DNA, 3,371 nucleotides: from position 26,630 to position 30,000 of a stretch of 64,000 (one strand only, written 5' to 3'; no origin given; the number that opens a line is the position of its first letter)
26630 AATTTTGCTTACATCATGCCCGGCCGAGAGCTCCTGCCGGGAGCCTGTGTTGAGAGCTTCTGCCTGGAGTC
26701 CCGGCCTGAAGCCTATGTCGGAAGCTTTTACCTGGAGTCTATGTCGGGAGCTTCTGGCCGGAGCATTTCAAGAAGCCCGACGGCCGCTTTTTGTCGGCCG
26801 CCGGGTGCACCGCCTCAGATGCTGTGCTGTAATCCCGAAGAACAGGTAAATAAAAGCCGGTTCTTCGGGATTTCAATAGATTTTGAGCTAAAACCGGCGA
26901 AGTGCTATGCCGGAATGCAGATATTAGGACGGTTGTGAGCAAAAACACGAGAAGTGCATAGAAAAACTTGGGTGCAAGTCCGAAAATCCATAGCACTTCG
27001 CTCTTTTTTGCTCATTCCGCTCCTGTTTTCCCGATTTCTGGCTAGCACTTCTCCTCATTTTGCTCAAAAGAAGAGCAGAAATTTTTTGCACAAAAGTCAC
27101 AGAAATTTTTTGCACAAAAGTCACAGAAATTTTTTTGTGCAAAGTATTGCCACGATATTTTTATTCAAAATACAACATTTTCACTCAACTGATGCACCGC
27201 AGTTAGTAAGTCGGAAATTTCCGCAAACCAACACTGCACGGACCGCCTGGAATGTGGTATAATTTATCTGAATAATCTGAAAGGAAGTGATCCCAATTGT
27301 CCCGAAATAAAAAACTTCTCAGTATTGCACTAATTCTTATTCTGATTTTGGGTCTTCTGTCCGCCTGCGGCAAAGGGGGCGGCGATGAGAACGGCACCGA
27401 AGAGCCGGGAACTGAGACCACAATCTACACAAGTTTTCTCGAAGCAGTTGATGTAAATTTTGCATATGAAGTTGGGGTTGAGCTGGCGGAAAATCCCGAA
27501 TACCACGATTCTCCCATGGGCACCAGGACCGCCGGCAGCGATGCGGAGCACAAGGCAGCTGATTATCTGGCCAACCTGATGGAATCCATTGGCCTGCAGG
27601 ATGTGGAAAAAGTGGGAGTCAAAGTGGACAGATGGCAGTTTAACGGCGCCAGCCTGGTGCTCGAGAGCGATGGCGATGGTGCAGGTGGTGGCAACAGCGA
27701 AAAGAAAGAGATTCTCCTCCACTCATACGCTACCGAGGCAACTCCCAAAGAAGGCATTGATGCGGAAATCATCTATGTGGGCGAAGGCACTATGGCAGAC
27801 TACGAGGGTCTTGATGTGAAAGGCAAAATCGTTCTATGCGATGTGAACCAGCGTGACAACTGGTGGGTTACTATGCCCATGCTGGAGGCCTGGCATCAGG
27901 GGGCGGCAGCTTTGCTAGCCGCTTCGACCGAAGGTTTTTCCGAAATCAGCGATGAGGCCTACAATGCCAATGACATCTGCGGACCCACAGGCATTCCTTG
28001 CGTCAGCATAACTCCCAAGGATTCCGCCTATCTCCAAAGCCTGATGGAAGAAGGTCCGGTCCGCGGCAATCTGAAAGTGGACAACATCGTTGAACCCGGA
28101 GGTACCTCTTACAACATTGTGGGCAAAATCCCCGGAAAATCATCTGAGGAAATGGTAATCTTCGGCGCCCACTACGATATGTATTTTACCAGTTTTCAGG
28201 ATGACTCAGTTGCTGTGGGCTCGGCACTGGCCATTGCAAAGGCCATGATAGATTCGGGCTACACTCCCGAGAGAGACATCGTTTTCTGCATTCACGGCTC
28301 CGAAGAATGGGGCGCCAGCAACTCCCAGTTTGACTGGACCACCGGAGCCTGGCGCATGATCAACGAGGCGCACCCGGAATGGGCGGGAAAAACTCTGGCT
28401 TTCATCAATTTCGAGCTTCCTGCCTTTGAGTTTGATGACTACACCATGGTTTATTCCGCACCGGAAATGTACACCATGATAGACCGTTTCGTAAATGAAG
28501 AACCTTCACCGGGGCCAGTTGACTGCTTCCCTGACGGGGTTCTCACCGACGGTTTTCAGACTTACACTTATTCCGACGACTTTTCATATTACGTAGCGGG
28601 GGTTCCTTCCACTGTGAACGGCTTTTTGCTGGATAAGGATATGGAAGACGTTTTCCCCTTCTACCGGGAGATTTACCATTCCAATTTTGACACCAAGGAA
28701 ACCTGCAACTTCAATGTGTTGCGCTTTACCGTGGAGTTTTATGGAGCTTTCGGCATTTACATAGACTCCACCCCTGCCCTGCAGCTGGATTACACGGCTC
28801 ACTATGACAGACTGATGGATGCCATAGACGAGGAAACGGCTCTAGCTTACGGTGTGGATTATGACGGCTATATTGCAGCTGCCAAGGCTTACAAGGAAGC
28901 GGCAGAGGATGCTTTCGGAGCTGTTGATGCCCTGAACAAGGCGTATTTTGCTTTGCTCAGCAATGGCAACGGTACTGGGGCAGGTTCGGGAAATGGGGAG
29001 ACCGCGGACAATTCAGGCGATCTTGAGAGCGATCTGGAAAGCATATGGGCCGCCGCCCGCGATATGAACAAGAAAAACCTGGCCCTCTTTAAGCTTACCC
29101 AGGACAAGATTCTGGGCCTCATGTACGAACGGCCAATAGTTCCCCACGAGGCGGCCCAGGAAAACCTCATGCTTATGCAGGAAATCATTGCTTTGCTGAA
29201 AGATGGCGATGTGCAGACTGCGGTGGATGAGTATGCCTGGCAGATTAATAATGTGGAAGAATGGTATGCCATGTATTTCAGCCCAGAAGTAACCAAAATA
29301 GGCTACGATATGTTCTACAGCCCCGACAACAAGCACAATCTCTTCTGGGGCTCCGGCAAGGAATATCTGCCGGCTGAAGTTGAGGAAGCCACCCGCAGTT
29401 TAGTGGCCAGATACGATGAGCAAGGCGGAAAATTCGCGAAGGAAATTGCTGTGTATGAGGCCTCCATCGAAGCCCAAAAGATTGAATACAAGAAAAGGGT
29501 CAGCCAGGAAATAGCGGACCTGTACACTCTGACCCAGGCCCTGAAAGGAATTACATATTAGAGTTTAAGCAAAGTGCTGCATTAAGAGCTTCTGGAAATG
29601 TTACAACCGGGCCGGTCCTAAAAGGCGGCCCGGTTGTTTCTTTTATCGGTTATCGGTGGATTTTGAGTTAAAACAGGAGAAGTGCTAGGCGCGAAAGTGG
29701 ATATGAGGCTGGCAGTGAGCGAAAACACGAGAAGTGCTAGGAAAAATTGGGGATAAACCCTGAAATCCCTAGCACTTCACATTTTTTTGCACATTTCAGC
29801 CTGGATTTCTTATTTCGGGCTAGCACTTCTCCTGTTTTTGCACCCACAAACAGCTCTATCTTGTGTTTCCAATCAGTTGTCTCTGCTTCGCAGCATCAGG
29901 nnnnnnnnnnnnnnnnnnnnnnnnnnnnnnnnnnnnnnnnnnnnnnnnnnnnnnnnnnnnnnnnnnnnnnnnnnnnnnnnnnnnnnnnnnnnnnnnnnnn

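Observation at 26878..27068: Novel ~190-bp element: four 24-nt modules on a strict 52-bp pitch, two direct then two inverted (copy A of 3)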

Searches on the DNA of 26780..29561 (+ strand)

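Call 38: search_rna_families(source=window, start=26780, end=27300, threshold=evalue, max_evalue=10)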
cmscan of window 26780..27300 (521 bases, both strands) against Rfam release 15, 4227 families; matches with E-value up to 10: 15.
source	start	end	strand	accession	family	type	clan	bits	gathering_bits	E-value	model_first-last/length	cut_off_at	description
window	27089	27163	-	RF00693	mir-147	Gene; miRNA;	-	29.2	57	0.0003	1-78/78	no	mir-147 microRNA precursor family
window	26828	26875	+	RF03675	mir-1001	Gene; miRNA;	-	23.6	100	0.039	20-69/90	no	mir-1001 microRNA precursor family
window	26881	27069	-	RF04128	MIR8562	Gene; miRNA;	-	22.7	211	0.056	1-242/242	no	MIR8562 microRNA precursor family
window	27049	27149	+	RF00072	SNORA75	Gene; snRNA; snoRNA; HACA-box;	-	22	80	0.55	1-134/134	no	Small nucleolar RNA SNORA75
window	27073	27155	-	RF00706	mir-263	Gene; miRNA;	CL00093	21.9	51.3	0.0068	1-86/86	no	mir-263 microRNA precursor family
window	27023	27147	+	RF01606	plasmodium_snoR31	Gene; snRNA; snoRNA; HACA-box;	-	20.8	60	2.7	1-145/145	no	small nucleolar RNA snoR31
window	27047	27141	-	RF00404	SNORA46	Gene; snRNA; snoRNA; HACA-box;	-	18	80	1.2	1-135/135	no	Small nucleolar RNA SNORA46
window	27080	27162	-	RF00679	mir-210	Gene; miRNA;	-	17.8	50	0.24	1-96/96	no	mir-210 microRNA precursor family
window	27043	27162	+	RF01468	rli32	Gene; sRNA;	-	17.2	100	0.38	1-147/147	no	Listeria sRNA rli32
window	27020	27148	+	RF00544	snopsi28S-3327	Gene; snRNA; snoRNA; HACA-box;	CL00021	17.1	70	1.4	1-143/143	no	Small nucleolar RNA psi28S-3327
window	26932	27016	-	RF01545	TB3Cs2H1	Gene; snRNA; snoRNA; HACA-box;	-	17.1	60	1.4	1-69/69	no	Trypanosomatid snoRNA TB3Cs2H1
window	27050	27074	-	RF04163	mir-8364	Gene; miRNA;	-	15.2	67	8.7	1-61/61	no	mir-8364 microRNA precursor family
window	27076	27172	+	RF01669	P14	Gene; sRNA;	-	14.2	45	3.3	1-146/146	no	Pseudomonas sRNA P14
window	27084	27170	-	RF04128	MIR8562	Gene; miRNA;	-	13.1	211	7.7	1-242/242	no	MIR8562 microRNA precursor family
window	26927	27022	-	RF04173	MIR847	Gene; miRNA;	-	12.6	184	8.1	1-164/164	no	MIR847 microRNA precursor family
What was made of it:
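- On Any Rfam RNA family: The sub-threshold hits are generic miRNA or snoRNA hairpin models (call 38).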

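Call 85: search_rna_families(sources=[L010, L012, L021, L039, L102, L105, L106], threshold=gathering)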
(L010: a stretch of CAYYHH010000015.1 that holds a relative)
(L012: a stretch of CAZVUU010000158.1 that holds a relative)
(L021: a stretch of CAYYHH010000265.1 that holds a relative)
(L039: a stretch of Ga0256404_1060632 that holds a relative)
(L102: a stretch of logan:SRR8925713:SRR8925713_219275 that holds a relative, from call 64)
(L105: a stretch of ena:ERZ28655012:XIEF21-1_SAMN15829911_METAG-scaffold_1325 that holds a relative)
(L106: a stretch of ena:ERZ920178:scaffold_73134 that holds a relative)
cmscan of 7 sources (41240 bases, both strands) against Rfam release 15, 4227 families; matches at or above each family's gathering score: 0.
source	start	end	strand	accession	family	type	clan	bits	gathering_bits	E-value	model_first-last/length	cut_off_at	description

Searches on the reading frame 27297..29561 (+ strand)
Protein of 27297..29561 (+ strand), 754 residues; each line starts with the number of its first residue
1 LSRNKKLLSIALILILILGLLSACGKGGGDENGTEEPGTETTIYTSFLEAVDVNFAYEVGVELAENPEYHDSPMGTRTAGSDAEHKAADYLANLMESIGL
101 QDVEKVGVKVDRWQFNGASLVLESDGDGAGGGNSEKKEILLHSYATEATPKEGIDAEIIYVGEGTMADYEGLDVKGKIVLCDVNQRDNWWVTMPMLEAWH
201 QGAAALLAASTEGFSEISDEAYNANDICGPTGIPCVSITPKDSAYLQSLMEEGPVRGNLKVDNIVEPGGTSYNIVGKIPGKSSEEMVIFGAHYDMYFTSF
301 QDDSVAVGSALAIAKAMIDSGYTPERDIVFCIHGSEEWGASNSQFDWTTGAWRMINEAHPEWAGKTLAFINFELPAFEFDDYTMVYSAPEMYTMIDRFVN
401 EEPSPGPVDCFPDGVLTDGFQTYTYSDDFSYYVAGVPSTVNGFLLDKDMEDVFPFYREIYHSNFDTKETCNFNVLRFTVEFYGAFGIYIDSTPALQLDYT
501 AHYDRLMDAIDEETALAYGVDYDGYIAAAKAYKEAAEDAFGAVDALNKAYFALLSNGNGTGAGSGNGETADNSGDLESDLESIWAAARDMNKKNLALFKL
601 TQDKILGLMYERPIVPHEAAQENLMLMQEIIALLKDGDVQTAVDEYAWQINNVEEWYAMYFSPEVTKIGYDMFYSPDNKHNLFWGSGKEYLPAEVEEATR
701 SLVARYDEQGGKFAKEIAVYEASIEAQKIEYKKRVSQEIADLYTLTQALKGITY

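Call 10: search_protein_families(library=pfam, proteins=[window:27297-29561:+], max_evalue=0.001)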
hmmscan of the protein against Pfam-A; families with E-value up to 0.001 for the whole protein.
window:27297-29561:+ (754 aa): 2 families
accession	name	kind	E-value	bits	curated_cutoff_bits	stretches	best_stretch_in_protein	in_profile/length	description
PF04389.22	Peptidase_M28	-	2.4e-15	57.2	21.3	1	273-474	1-181/193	Peptidase family M28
PF02225.27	PA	-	9e-05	23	23.9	1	166-243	15-92/95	PA domain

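Call 51: find_homologous_proteins(query=window:27297-29561:+, max_evalue=1e-50)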
Query window:27297-29561:+ (754 aa): 2303 proteins with E <= 1e-50 among 8000 candidates; the best 120 are listed.
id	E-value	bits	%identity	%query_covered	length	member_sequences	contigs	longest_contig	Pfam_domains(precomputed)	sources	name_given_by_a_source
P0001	0.0e+0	1732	100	100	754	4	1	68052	PF04389.23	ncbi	-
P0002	0.0e+0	1373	80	100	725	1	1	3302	PF04389.23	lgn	-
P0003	0.0e+0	1360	81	95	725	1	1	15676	PF04389.23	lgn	-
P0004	0.0e+0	1208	71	100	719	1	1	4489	PF04389.23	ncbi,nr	ncbi:MAG TPA: M28 family peptidase [Anaerovoracaceae bacterium]|nr:M28 family peptidase [Anaerovorac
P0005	0.0e+0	1207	71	100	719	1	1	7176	PF04389.23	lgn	-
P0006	0.0e+0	1201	72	97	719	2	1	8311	PF04389.23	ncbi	-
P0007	0.0e+0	1170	69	100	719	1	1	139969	PF04389.23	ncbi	ncbi:hypothetical protein MASR2M70_13420 [Bacillota bacterium]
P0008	0.0e+0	1037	63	99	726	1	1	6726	PF02225.28,PF04389.23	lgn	-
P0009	2.2e-288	977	63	93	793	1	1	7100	PF04389.23,PF01476.27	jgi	jgi:Iap family predicted aminopeptidase/LysM repeat protein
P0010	1.4e-284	964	60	94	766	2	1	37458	PF04389.23,PF01476.27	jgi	jgi:Iap family predicted aminopeptidase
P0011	1.1e-278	945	60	95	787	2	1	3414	PF04389.23,PF01476.27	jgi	jgi:Iap family predicted aminopeptidase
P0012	2.2e-278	944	59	99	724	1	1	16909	PF02225.28,PF04389.23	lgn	-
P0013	2.8e-272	924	60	94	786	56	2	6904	PF04389.23,PF01476.27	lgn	-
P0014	8.3e-271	919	59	94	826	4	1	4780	PF04389.23,PF01476.27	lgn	-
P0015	3.3e-270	917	59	94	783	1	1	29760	PF04389.23,PF01476.27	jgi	jgi:Iap family predicted aminopeptidase/LysM repeat protein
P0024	1.5e-263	895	58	94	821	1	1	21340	PF04389.23,PF01476.27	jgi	-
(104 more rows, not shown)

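Call 52: find_encoding_contigs(protein=P0003, flank=10000, max_places=2)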
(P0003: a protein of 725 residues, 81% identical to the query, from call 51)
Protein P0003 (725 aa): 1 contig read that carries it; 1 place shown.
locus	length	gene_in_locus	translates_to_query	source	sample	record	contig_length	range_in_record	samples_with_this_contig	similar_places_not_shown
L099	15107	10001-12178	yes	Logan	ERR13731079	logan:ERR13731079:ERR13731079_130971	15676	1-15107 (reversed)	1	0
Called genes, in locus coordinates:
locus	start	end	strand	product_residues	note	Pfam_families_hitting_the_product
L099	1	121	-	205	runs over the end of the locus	PF02397:Bac_transf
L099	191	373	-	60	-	-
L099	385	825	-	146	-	PF01934:HepT-like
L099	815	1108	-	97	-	PF01909:NTP_transf_2, PF18765:Polbeta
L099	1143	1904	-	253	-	PF01909:NTP_transf_2, PF18765:Polbeta, PF01934:HepT-like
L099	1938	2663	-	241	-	PF11536:DUF3226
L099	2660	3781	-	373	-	PF02463:SMC_N (faint), PF11398:DUF2813 (weak), PF13175:AAA_15, PF13476:AAA_23 (weak), PF13304:AAA_21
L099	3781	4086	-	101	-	PF13744:HTH_37, PF13560:HTH_31, PF12844:HTH_19, PF01381:HTH_3, PF13443:HTH_26 (weak)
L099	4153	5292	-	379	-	PF01041:DegT_DnrJ_EryC1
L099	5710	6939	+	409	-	PF13173:AAA_14, PF13635:DUF4143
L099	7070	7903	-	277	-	PF02548:Pantoate_transf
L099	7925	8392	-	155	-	PF00210:Ferritin, PF02915:Rubrerythrin (weak)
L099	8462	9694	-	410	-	PF01554:MatE, PF03023:MurJ, PF01554:MatE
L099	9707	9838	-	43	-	-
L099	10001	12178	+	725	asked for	PF04389:Peptidase_M28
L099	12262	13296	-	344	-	PF00155:Aminotran_1_2 (weak), PF01212:Beta_elim_lyase, PF01041:DegT_DnrJ_EryC1 (weak)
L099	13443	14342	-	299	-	-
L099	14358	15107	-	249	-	?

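Call 53: find_encoding_contigs(protein=P0007, flank=10000, max_places=2)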
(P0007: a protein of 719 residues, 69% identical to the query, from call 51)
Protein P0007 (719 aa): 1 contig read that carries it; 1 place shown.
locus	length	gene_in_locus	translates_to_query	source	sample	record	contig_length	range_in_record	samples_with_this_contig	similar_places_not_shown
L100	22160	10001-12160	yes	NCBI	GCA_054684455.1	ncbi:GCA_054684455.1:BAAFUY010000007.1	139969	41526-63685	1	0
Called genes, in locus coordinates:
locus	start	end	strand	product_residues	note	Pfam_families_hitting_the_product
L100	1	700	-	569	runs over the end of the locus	PF00724:Oxidored_FMN, PF01266:DAO (faint), PF00890:FAD_binding_2 (weak), PF07992:Pyr_redox_2, PF12831:FAD_oxidored, PF13450:NAD_binding_8 (weak), PF13738:Pyr_redox_3, PF00070:Pyr_redox (weak), +3 more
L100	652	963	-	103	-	PF00724:Oxidored_FMN (weak)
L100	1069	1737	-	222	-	PF13183:Fer4_8 (faint), PF14697:Fer4_21 (faint), PF00037:Fer4 (weak), PF12797:Fer4_2 (faint), PF13237:Fer4_10 (faint), PF13484:Fer4_16 (faint), PF12838:Fer4_7 (weak), PF13187:Fer4_9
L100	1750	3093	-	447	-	PF13520:AA_permease_2, PF00324:AA_permease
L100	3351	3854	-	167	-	PF07883:Cupin_2 (faint)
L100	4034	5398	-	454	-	PF00206:Lyase_1, PF10415:FumaraseC_C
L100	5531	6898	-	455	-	PF01554:MatE, PF03023:MurJ, PF01554:MatE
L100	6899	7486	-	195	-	PF01613:Flavin_Reduct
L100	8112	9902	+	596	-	PF07969:Amidohydro_3, PF01979:Amidohydro_1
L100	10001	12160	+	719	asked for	PF04389:Peptidase_M28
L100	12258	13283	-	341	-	PF00155:Aminotran_1_2, PF01212:Beta_elim_lyase, PF01041:DegT_DnrJ_EryC1 (weak)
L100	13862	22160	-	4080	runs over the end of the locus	PF00353:HemolysinCabind, PF00395:SLH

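Call 54: find_encoding_contigs(protein=P0006, flank=10000, max_places=2)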
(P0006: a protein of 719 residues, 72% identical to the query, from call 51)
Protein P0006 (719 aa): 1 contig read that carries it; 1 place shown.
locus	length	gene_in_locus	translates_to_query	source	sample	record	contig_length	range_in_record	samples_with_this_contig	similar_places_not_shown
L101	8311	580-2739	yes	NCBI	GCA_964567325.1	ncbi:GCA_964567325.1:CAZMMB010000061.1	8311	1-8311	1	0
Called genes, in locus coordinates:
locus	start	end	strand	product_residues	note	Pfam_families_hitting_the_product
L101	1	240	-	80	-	?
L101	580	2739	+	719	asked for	PF04389:Peptidase_M28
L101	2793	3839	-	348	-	PF00155:Aminotran_1_2, PF01212:Beta_elim_lyase, PF01041:DegT_DnrJ_EryC1 (weak)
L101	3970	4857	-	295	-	PF01545:Cation_efflux, PF16916:ZT_dimer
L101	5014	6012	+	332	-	PF02275:CBAH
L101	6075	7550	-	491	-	PF02696:SelO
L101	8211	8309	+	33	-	?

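Call 64: find_encoding_contigs(protein=P0014, flank=10000, max_places=6)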
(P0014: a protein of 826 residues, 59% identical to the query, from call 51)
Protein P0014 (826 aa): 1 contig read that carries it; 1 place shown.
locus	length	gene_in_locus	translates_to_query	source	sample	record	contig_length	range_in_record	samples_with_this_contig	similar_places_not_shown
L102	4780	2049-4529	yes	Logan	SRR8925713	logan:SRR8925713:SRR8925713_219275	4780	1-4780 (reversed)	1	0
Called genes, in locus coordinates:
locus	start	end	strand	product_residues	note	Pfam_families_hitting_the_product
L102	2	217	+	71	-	?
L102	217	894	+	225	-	PF00702:Hydrolase, PF12710:HAD, PF13419:HAD_2, PF13242:Hydrolase_like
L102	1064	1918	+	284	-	PF00188:CAP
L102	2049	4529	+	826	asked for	PF01476:LysM, PF04389:Peptidase_M28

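Call 65: find_encoding_contigs(protein=P0024, flank=10000, max_places=4)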
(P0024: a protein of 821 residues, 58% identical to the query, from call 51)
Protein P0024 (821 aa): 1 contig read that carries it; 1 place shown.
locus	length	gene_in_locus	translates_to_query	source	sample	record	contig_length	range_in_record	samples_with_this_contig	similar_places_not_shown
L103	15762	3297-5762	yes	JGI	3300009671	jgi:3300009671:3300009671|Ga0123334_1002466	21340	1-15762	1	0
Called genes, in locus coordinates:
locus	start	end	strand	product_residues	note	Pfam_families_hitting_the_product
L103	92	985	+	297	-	PF04069:OpuAC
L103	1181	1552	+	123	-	-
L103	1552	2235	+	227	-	PF00702:Hydrolase, PF12710:HAD, PF13419:HAD_2, PF13242:Hydrolase_like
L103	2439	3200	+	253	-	PF00188:CAP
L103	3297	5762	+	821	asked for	PF01476:LysM, PF04389:Peptidase_M28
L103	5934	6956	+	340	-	PF02608:Bmp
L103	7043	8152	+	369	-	PF02608:Bmp, PF13407:Peripla_BP_4 (faint)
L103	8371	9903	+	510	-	PF00005:ABC_tran, PF13304:AAA_21 (faint), PF00005:ABC_tran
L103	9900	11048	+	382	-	PF02653:BPD_transp_2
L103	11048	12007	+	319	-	PF02653:BPD_transp_2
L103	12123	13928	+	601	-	PF08497:Radical_SAM_N, PF04055:Radical_SAM, PF11842:DUF3362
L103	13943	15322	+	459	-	PF01555:N6_N4_Mtase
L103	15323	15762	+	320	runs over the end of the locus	PF02588:YitT_membrane, PF10035:DUF2179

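Call 68: find_encoding_contigs(protein=P0002, flank=3000, max_places=4)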
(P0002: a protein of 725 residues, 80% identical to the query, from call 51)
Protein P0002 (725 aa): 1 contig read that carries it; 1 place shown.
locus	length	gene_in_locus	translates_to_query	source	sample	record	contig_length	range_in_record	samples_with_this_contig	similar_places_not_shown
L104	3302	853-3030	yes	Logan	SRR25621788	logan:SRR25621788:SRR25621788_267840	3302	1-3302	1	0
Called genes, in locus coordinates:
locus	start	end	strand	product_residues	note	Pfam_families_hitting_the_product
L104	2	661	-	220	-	?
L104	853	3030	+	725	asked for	PF04389:Peptidase_M28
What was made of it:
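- Tried and rejected: Composite transposon made of M28 plus copies A and B. Rejected, because four related contigs carry the M28 gene with no flanking element, three of them with the convergent threonine-aldolase gene retained (calls 52-54, 68).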

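Call 81: find_encoding_contigs(protein=P0001, flank=3000, max_places=10)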
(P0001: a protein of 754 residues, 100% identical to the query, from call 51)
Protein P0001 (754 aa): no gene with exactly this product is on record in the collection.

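Call 82: list_cluster_members(proteins=[P0001, P0014])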
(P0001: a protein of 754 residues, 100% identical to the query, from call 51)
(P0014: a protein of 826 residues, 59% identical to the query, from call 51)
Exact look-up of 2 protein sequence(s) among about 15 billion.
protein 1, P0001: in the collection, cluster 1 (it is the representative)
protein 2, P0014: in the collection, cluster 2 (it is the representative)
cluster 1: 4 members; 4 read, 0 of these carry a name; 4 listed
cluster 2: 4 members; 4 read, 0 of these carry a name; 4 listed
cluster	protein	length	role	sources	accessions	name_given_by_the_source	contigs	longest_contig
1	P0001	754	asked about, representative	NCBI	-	-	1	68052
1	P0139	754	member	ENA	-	-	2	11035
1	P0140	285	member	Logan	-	-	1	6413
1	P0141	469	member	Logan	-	-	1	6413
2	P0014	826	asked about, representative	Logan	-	-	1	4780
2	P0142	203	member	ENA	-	-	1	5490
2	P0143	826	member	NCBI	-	-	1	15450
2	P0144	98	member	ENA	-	-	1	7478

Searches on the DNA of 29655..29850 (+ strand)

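Call 39: search_dna_similar(query=window:29655-29850:+, collection=plasmids, mode=distant, max_evalue=0.01)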
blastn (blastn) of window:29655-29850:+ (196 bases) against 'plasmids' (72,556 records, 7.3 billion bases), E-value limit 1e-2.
No match.

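Call 40: search_dna_similar(query=window:29655-29850:+, collection=phages, mode=distant, max_evalue=0.01)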
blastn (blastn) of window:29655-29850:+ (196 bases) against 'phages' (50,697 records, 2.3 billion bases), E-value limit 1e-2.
No match.
